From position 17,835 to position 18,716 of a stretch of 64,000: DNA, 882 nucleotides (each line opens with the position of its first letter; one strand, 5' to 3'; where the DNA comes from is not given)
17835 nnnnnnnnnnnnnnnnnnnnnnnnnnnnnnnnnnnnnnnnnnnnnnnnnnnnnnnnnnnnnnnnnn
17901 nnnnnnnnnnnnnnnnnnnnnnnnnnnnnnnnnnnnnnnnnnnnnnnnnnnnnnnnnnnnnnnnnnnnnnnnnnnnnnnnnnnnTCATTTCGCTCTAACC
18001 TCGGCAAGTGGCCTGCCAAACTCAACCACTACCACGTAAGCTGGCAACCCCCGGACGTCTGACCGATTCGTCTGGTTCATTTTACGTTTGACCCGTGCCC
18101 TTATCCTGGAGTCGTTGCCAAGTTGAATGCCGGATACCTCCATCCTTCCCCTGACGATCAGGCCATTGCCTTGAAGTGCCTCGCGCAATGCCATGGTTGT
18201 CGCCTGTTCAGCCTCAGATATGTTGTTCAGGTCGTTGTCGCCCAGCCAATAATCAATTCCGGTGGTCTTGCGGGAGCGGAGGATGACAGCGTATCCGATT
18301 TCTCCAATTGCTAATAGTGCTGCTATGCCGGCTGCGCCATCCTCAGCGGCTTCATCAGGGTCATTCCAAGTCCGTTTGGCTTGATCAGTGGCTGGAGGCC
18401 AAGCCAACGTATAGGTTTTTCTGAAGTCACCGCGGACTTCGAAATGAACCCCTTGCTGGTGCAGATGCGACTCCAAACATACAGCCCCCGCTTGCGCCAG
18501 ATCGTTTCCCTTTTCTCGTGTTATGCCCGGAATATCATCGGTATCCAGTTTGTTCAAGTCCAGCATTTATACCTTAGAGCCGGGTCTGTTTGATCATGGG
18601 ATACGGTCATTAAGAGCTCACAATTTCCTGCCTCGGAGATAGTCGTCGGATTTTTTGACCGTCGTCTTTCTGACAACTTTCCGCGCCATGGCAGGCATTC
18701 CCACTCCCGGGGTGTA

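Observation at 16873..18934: Lower-GC island with an overlapping two-gene unit (193 aa + 371 aa) and a small upstream ORF: uncharacterised, possibly defence- or toxin-like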

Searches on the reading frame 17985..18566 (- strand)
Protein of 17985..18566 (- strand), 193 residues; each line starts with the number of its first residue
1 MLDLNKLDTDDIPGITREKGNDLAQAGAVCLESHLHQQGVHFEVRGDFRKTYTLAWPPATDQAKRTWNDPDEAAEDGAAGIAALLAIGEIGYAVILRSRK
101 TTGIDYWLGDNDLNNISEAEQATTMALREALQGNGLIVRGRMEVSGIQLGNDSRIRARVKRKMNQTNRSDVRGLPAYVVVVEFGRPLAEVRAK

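Call 3: search_protein_families(library=pfam, proteins=[window:17985-18566:-], max_evalue=1)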
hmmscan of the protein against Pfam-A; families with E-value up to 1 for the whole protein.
window:17985-18566:- (193 aa): 1 family
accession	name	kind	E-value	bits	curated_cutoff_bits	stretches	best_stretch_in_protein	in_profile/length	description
PF08054.16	Leu_leader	-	0.016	15.2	25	1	134-148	14-27/28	Leucine operon leader peptide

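Call 4: search_protein_families(library=padloc, proteins=[window:17985-18566:-], max_evalue=1)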
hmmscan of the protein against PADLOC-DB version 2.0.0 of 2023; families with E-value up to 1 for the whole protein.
window:17985-18566:- (193 aa): 0 families

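Call 5: search_protein_families(library=ncbifam, proteins=[window:17985-18566:-], max_evalue=1)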
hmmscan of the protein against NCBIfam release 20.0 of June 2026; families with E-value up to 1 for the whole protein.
window:17985-18566:- (193 aa): 0 families

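Call 6: search_protein_families(library=phrogs, proteins=[window:17985-18566:-], max_evalue=1)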
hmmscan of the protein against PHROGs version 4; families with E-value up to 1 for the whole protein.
window:17985-18566:- (193 aa): 1 family
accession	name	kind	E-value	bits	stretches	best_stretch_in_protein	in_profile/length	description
phrog_16443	-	unknown function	0.031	15.6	1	99-140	13-54/100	-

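Call 7: find_homologous_proteins(query=window:17985-18566:-)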
Query window:17985-18566:- (193 aa): 361 proteins with E <= 0.001 among 871 candidates; the best 120 are listed.
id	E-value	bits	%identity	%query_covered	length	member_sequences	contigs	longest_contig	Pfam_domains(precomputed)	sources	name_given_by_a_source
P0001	4.8e-122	422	99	100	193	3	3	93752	-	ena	-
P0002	1.7e-101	355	84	100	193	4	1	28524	-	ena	-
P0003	6.0e-99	347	84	100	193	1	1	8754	-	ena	-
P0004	4.3e-97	341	83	94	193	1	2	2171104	-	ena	-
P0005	3.6e-93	328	79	100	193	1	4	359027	-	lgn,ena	-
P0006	1.6e-92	326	77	100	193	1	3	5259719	-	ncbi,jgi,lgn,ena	jgi:hypothetical protein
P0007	1.8e-92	326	80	100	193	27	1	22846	-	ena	-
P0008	3.8e-92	325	78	99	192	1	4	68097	-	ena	-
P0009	5.3e-90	318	78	100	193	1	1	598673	-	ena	-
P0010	3.6e-89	315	75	99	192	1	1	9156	-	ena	-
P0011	3.8e-88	312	75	99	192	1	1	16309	-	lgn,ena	-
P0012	2.7e-85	302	72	100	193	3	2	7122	-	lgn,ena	-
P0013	4.2e-85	302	72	100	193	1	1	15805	-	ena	-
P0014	6.4e-85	301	72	99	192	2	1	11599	-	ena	-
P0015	3.5e-84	299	74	100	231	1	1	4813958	-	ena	-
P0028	5.2e-75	269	67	100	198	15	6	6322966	-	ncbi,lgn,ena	-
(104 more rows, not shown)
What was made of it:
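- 17985..18566 (-): Gene A, 193 aa: predicted divergent restriction-endonuclease-like (PD-(D/E)xK-type) enzyme. It is the conserved first gene of the module. 361 unannotated homologue clusters (call 7).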

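Call 18: search_solved_structures(query=A3, max_evalue=10)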
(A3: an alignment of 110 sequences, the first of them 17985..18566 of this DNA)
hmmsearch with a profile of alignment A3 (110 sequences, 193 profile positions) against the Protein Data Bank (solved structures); distinct sequences matched with E-value up to 10: 4.
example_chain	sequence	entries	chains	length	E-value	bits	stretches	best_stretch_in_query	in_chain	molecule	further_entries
7am2_CB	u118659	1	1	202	0.58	12.7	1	63-108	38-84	RNA uridylyltransferase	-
2i5u_A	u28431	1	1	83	0.99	12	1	95-122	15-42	DnaD domain protein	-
7e9x_A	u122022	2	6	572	1.1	11.8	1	75-165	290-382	Trehalase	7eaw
7e9u_A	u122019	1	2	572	1.3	11.6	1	75-165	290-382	Trehalase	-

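Call 21: find_encoding_contigs(protein=P0006, flank=10000, max_places=3)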
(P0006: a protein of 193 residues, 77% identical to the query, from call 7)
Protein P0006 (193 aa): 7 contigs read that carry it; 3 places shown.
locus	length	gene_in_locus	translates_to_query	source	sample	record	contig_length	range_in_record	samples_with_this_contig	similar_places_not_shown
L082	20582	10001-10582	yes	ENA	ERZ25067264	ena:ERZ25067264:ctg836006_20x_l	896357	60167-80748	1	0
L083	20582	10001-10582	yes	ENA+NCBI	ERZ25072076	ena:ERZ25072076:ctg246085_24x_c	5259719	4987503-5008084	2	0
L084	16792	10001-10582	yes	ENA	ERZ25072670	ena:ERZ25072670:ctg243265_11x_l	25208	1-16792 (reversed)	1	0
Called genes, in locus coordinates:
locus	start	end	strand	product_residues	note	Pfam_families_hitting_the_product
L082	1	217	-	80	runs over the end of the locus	PF22769:DCD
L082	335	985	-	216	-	-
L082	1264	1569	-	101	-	-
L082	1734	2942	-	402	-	PF00291:PALP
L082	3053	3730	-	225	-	PF00697:PRAI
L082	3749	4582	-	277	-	PF00218:IGPS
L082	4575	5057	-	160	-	PF10049:DUF2283 (weak)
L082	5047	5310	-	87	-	-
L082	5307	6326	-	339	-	PF02885:Glycos_trans_3N, PF00591:Glycos_transf_3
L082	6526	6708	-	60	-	-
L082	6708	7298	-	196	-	PF00117:GATase, PF07722:Peptidase_C26 (weak)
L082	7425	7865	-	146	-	PF00903:Glyoxalase, PF13669:Glyoxalase_4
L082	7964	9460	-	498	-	PF04715:, PF00425:Chorismate_bind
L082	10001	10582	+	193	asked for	-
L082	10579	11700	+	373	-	-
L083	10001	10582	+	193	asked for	-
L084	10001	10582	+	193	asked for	-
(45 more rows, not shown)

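Call 23: predict_structure(alignment_id=A3)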
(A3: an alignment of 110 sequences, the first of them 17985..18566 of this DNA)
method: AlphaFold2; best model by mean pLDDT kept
length: 193 residues; sequences in the alignment: 110
mean_pLDDT: 97.0   pTM: 0.93
mean pLDDT of the five models: 97.0, 95.8, 95.2, 94.3, 94.1
residues with pLDDT >= 90: 188; 70-90: 5; 50-70: 0; < 50: 0
segments of 3 or more residues with pLDDT < 50: none
pLDDT, mean of each block of 10 residues (from residue 1): 97 98 99 98 98 98 98 99 98 97 96 95 96 92 98 98 96 96 98 96
secondary structure, 60 per line:
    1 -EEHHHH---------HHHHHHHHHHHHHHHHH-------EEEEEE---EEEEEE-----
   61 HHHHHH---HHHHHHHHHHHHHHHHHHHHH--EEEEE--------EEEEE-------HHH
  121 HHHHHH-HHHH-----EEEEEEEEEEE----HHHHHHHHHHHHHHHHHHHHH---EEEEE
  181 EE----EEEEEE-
elements in order: H4-7 H17-33 E41-46 E50-55 H61-66 H70-90 E93-97 E106-110 H118-126 H128-131 E137-147 H152-172 E176-182 E187-192
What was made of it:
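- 17985..18566 (-): AlphaFold pLDDT 97, pTM 0.93 (call 23).
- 18246..18260 (-): A residues 103-107, GIDYW. D105 lies at the start of core strand 2, in the 'PD' position. Strand 106-110 in the model (call 23).
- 18129..18143 (-): A residues 142-146, MEVSG. E143-x-S145 lies in core strand 3, in the '(D/E)xK' position with Ser in place of Lys. Strand 137-147 in the model (call 23).
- On PD-(D/E)xK nuclease superfamily (protein A): The order of predicted elements fits: H70-90, E93-97, E106-110, E137-147, H152-172, E176-182 (call 23).
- The A model has pLDDT 97 with an alpha-beta-beta-(insert)-beta-alpha-beta core (call 23).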

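Call 27: fold_search(model_id=the predicted structure, library=pdb)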
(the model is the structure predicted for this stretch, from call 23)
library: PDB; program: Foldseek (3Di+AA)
matches with E <= 10: 300; with E <= 0.001: 0
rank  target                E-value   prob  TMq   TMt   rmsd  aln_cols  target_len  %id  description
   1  7zrz_CP1              2.7e-02  0.44  0.29  0.26  13.4       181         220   14  Structure of the human tRNA splicing endonuclease defines substrate recognition (released 2023-05-17)
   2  6vlz_s                2.5e-01  0.04  0.11  0.07  13.9       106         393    6  Structure of the human mitochondrial ribosome-EF-G1 complex (ClassI) (released 2020-08-05)
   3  2cv8_B                2.9e-01  0.15  0.28  0.30  14.0       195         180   10  Crystal structure of tRNA-intron endonuclease from Sulfolobus tokodaii (released 2005-12-01)
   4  9qcc_M                3.2e-01  0.21  0.24  0.13   7.7       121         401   12  Activated XauSPARDA filament assembly with bound dsDNA substrate (released 2025-12-17)
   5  1a79_A                3.9e-01  0.33  0.34  0.37  11.7       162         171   10  CRYSTAL STRUCTURE OF THE TRNA SPLICING ENDONUCLEASE FROM METHANOCOCCUS JANNASCHII (released 1999-06-01)
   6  8hmy_B                4.1e-01  0.15  0.25  0.20  14.0       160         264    9  Cryo-EM structure of the human pre-catalytic TSEN/pre-tRNA complex (released 2023-04-19)
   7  9qcc_Y                4.7e-01  0.21  0.26  0.14   5.9       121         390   12  Activated XauSPARDA filament assembly with bound dsDNA substrate (released 2025-12-17)
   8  6vwa                  5.3e-01  0.06  0.18  0.12  14.2       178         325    8  C-terminal regulatory domain of the chloride transporter KCC-1 from C. elegans (released 2020-07-15)
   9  9cq3_a                5.6e-01  0.04  0.17  0.09  17.8       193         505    8  The gap-filling complex with Pol mu engaged in the NHEJ pathway (released 2025-04-23)
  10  7d5y                  6.3e-01  0.12  0.20  0.18  13.7        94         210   16  Cystein protease domain from MARTX toxin (released 2021-05-12)
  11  9nhb_A                6.7e-01  0.18  0.22  0.07  11.8        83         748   11  Cryo-EM structure of SIWI-piRNA-target(25-nt)-GTSF1 complex (released 2025-09-17)
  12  4hn3_B                6.7e-01  0.06  0.21  0.13  20.1       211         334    7  The crystal structure of a sex pheromone precursor (lmo1757) from Listeria monocytogenes EGD-e (released 2012-10-31)
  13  6xbr                  7.6e-01  0.06  0.14  0.18  14.2        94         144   14  Streptomyces coelicolor methylmalonyl-CoA epimerase (E43L) in complex with 2-nitronate-propionyl-CoA (released 2020-07-01)
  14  5xns_A                8.1e-01  0.03  0.13  0.08  19.5       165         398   12  Crystal structure of the Smc head domain with an extended coiled coil bound to the C-terminal domain of ScpA derived f (released 2017-08-02)
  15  9qcc_A                8.6e-01  0.12  0.24  0.12   7.3       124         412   12  Activated XauSPARDA filament assembly with bound dsDNA substrate (released 2025-12-17)
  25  7zrz_AP1              1.2e+00  0.14  0.27  0.27   8.1       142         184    6  Structure of the human tRNA splicing endonuclease defines substrate recognition (released 2023-05-17)
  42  8hmy_D                1.8e+00  0.06  0.18  0.25   7.7       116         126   12  Cryo-EM structure of the human pre-catalytic TSEN/pre-tRNA complex (released 2023-04-19)
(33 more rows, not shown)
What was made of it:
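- On tRNA-splicing endonuclease (EndA/Sen) family (protein A): Fold hits have probability <= 0.44 and rmsd 11-14 A (call 27).
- The top hit is 7zrz at probability 0.44, with 1a79, 2cv8 and 8hmy also listed, and these enzymes share A's size and two-domain layout (call 27). All these hits are non-significant, with rmsd of 11-14 A over the full length (call 27).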

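Call 45: search_dna_similar(query=window:17985-18566:-, collection=plasmids, mode=protein, max_evalue=0.001)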
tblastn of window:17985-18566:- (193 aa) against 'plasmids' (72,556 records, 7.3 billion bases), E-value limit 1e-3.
Records with a match: 2; places in all: 2; records where one place covers at least 80% of the query: 2.
Best place of each record, by identity: <60% 2.
By first word of the organism name: Anabaena 1; Hymenobacter 1.
By predicted mobility (MOB-suite, as given by PLSDB): conjugative 1; non-mobilizable 1.
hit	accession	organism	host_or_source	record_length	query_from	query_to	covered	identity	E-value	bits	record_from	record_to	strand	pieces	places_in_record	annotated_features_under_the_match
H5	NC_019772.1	Anabaena cylindrica PCC 7122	water, most likely pond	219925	12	193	94%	42.9%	3e-31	126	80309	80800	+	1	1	hypothetical protein (x2)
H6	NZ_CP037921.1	Hymenobacter radiodurans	single cell,soil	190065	24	193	88%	33.5%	6e-14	76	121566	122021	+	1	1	hypothetical protein | sugar transferase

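Call 46: search_dna_similar(query=window:17985-18566:-, collection=phages, mode=protein, max_evalue=0.001)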
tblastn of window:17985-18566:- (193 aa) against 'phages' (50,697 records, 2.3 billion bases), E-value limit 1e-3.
No match.

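Call 47: get_annotated_region(hit=H5, flank=7000)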
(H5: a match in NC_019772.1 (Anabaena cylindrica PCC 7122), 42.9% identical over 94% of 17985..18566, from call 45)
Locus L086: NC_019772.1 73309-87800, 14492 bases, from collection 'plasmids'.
description: Anabaena cylindrica PCC 7122 plasmid pANACY.01, complete sequence
organism: Anabaena cylindrica PCC 7122 (NCBI taxid 272123)
taxonomy: Bacteria; Cyanobacteriota; Cyanophyceae; Nostocales; Nostocaceae; Anabaena; Anabaena cylindrica; Anabaena cylindrica PCC 7122
host: -; source: water, most likely pond; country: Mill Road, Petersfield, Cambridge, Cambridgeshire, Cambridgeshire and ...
typing (MOB-suite, as given by PLSDB): conjugative; replicon rep_cluster_345; relaxase MOBP; mating-pair formation MPF_T
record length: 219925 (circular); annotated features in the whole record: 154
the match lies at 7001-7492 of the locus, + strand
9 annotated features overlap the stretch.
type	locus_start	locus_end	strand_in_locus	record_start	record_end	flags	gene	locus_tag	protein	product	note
CDS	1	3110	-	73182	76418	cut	-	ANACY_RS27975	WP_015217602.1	hypothetical protein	-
CDS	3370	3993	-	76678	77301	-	-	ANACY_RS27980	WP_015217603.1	hypothetical protein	-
CDS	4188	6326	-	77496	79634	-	-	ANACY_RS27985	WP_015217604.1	hypothetical protein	-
CDS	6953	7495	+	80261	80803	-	-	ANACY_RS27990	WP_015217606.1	hypothetical protein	-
CDS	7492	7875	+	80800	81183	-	-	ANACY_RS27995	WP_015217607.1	hypothetical protein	-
CDS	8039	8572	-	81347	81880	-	-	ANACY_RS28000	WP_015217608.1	hypothetical protein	-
CDS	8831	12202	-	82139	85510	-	-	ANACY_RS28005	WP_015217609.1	hypothetical protein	-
CDS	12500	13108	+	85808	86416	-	-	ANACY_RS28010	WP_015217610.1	hypothetical protein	-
CDS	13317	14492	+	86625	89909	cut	-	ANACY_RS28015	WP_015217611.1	DEAD/DEAH box helicase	-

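Call 49: get_annotated_region(hit=H6, flank=6000)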
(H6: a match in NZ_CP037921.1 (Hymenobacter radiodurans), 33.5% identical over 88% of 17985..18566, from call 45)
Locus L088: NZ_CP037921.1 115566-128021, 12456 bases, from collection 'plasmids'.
description: Hymenobacter radiodurans strain 17J36-26 plasmid unnamed1, complete sequence
organism: Hymenobacter radiodurans (NCBI taxid 2496028)
taxonomy: Bacteria; Bacteroidota; Cytophagia; Cytophagales; Hymenobacteraceae; Hymenobacter; Hymenobacter radiodurans
host: -; source: single cell,soil; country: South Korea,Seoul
typing (MOB-suite, as given by PLSDB): non-mobilizable
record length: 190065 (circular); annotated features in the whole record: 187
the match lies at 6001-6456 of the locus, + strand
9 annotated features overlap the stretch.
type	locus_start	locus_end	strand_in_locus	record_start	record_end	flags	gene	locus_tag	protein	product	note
CDS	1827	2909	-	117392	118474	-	-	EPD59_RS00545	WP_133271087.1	hypothetical protein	-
CDS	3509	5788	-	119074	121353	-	-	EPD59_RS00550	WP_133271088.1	P-loop NTPase fold protein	-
CDS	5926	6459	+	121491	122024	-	-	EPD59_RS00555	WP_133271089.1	hypothetical protein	-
CDS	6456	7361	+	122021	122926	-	-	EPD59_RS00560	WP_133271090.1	sugar transferase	-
CDS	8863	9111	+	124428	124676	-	-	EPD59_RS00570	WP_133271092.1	hypothetical protein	-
CDS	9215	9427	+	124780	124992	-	-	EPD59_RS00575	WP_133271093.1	hypothetical protein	-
CDS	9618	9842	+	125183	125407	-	-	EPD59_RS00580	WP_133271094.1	hypothetical protein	-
CDS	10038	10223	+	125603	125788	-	-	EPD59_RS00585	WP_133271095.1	hypothetical protein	-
CDS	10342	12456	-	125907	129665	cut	-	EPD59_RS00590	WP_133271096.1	hypothetical protein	-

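Call 50: search_protein_families(library=pfam, proteins=[L088:6456-7361:+, L088:5926-6459:+, L086:7492-7875:+, L086:6953-7495:+], max_evalue=0.01)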
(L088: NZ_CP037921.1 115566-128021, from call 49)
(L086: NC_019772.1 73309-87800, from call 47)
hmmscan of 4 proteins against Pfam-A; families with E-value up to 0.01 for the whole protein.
L088:6456-7361:+ (301 aa): 1 family
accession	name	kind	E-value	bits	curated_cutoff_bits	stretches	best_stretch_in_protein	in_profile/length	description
PF02397.22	Bac_transf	-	2.8e-52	177.3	27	1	120-285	1-176/179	Bacterial sugar transferase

L088:5926-6459:+ (177 aa): 0 families

L086:7492-7875:+ (127 aa): 1 family
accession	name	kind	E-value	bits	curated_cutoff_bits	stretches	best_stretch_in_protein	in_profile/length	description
PF13693.12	HTH_35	-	0.0013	19.1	25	0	5-48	9-51/75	Winged helix-turn-helix DNA-binding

L086:6953-7495:+ (180 aa): 0 families

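Call 74: find_related_loci(query=A3, collection=viral_contigs, flank=6000)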
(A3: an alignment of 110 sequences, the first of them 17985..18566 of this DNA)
Query A3 (193 aa) in viral_contigs; peptide patterns used: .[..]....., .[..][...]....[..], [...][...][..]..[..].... (x = any residue, [..] = any of these).
79 stretches matched a pattern; 11 encode a relative of the query (tblastn E <= 1e-3); 11 distinct loci.
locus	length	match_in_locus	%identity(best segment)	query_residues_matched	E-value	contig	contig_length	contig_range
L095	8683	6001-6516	50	1-193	3e-50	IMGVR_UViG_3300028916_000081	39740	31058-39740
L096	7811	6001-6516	40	2-193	1e-37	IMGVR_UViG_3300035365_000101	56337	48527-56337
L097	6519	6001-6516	40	2-193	1e-37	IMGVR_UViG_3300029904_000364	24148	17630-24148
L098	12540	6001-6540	39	2-193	4e-33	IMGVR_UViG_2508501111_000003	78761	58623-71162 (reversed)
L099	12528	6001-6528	34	2-193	1e-22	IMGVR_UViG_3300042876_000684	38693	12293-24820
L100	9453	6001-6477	29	12-188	5e-22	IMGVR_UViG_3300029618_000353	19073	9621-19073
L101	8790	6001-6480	28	12-188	2e-19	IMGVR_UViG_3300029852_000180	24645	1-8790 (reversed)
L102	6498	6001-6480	28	12-188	2e-19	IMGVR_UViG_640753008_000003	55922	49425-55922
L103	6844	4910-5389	28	12-188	2e-19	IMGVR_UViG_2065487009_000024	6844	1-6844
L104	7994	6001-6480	28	12-188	2e-19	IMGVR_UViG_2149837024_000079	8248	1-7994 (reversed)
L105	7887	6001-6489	38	12-193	7e-36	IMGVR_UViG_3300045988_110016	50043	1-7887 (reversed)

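Call 79: search_protein_families(library=pfam, alignment_id=A10, max_evalue=0.0001)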
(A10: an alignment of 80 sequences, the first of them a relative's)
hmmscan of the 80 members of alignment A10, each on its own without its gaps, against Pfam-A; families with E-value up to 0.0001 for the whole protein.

A. member 1, L096:6521-7648:+ (375 aa): 0 families

B. families by the number of members that match (of 80 scanned): 22 families
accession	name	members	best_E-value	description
PF01381.28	HTH_3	2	1.1e-06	Helix-turn-helix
PF04098.21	Rad52_Rad22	2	3.4e-06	Rad52/22 family double-strand break repair protein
PF01695.23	IstB_IS21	1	2.1e-56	IstB-like ATP binding protein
PF03073.20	TspO_MBR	1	2.5e-42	TspO/MBR family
PF00436.31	SSB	1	2e-33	Single-strand binding protein family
PF02086.21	MethyltransfD12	1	7.5e-26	D12 class N6 adenine-specific DNA methyltransferase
PF18728.6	HEPN_AbiV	1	3.6e-20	AbiV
PF00239.26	Resolvase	1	2.1e-19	Resolvase, N terminal domain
PF13408.12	Zn_ribbon_recom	1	2.8e-13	Recombinase zinc beta ribbon domain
PF22483.2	Mu-transpos_C_2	1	5.2e-13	Mu transposase, C-terminal domain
PF00227.31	Proteasome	1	9.2e-11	Proteasome subunit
PF01740.26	STAS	1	1.1e-09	STAS domain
PF10987.13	DUF2806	1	2.5e-09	Protein of unknown function (DUF2806)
PF03237.21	Terminase_6N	1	9.6e-08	Terminase large subunit, T4likevirus-type, N-terminal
PF13443.12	HTH_26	1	2e-07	Cro/C1-type HTH DNA-binding domain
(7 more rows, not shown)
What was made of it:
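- In provirus contigs the pair lies among Rad52-type annealing proteins, SSB, a DnaC/IstB-like loader and Dam methylase (call 79).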

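Call 80: search_protein_families(library=pfam, proteins=[L096:5223-5933:+, L096:4129-5226:+, L096:3141-3605:+, L096:2305-3135:+, L105:5589-5951:+, L105:5222-5587:+, L105:4817-5203:+, L095:5254-5808:+, L095:3996-5123:+, L095:3061-3993:+], max_evalue=0.01)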
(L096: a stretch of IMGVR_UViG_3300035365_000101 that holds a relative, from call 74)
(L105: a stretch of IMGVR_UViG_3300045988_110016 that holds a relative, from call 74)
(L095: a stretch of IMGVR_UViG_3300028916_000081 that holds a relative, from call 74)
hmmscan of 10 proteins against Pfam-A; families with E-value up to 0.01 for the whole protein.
L096:5223-5933:+ (236 aa): 1 family
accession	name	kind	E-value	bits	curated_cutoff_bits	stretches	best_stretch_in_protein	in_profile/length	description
PF14015.11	DUF4231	-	0.0037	18.1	24.7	1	40-86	10-56/103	Protein of unknown function (DUF4231)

L096:4129-5226:+ (365 aa): 0 families

L096:3141-3605:+ (154 aa): 0 families

L096:2305-3135:+ (276 aa): 1 family
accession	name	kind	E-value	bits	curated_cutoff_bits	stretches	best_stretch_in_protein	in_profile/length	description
PF03372.29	Exo_endo_phos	-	0.0013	18.9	24.5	0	116-187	121-174/225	Endonuclease/Exonuclease/phosphatase family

L105:5589-5951:+ (120 aa): 1 family
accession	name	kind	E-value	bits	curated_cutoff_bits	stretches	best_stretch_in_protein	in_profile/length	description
PF13783.11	DUF4177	-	0.00037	21.1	25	1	59-105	10-64/65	Domain of unknown function (DUF4177)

L105:5222-5587:+ (121 aa): 1 family
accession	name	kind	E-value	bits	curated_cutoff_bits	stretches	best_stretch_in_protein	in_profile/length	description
PF02050.21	FliJ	-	0.0091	16.7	28.4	0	80-119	51-90/123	Flagellar FliJ protein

L105:4817-5203:+ (128 aa): 0 families

L095:5254-5808:+ (184 aa): 1 family
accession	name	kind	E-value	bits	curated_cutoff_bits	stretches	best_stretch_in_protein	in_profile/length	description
PF18728.6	HEPN_AbiV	-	3.6e-20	73.1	27.1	1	23-158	2-148/155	AbiV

L095:3996-5123:+ (375 aa): 1 family
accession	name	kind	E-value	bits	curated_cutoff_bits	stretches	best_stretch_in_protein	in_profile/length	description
PF09566.16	RE_SacI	-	0.00023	21.6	19.3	1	189-292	177-275/276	SacI restriction endonuclease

L095:3061-3993:+ (310 aa): 1 family
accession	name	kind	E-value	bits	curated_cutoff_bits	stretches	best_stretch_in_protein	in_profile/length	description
PF02086.21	MethyltransfD12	-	7.5e-26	91.8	22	1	39-273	1-242/253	D12 class N6 adenine-specific DNA methyltransferase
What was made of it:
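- L095 has D12 methylase, a SacI-like endonuclease, AbiV, A and B in a row (call 80).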
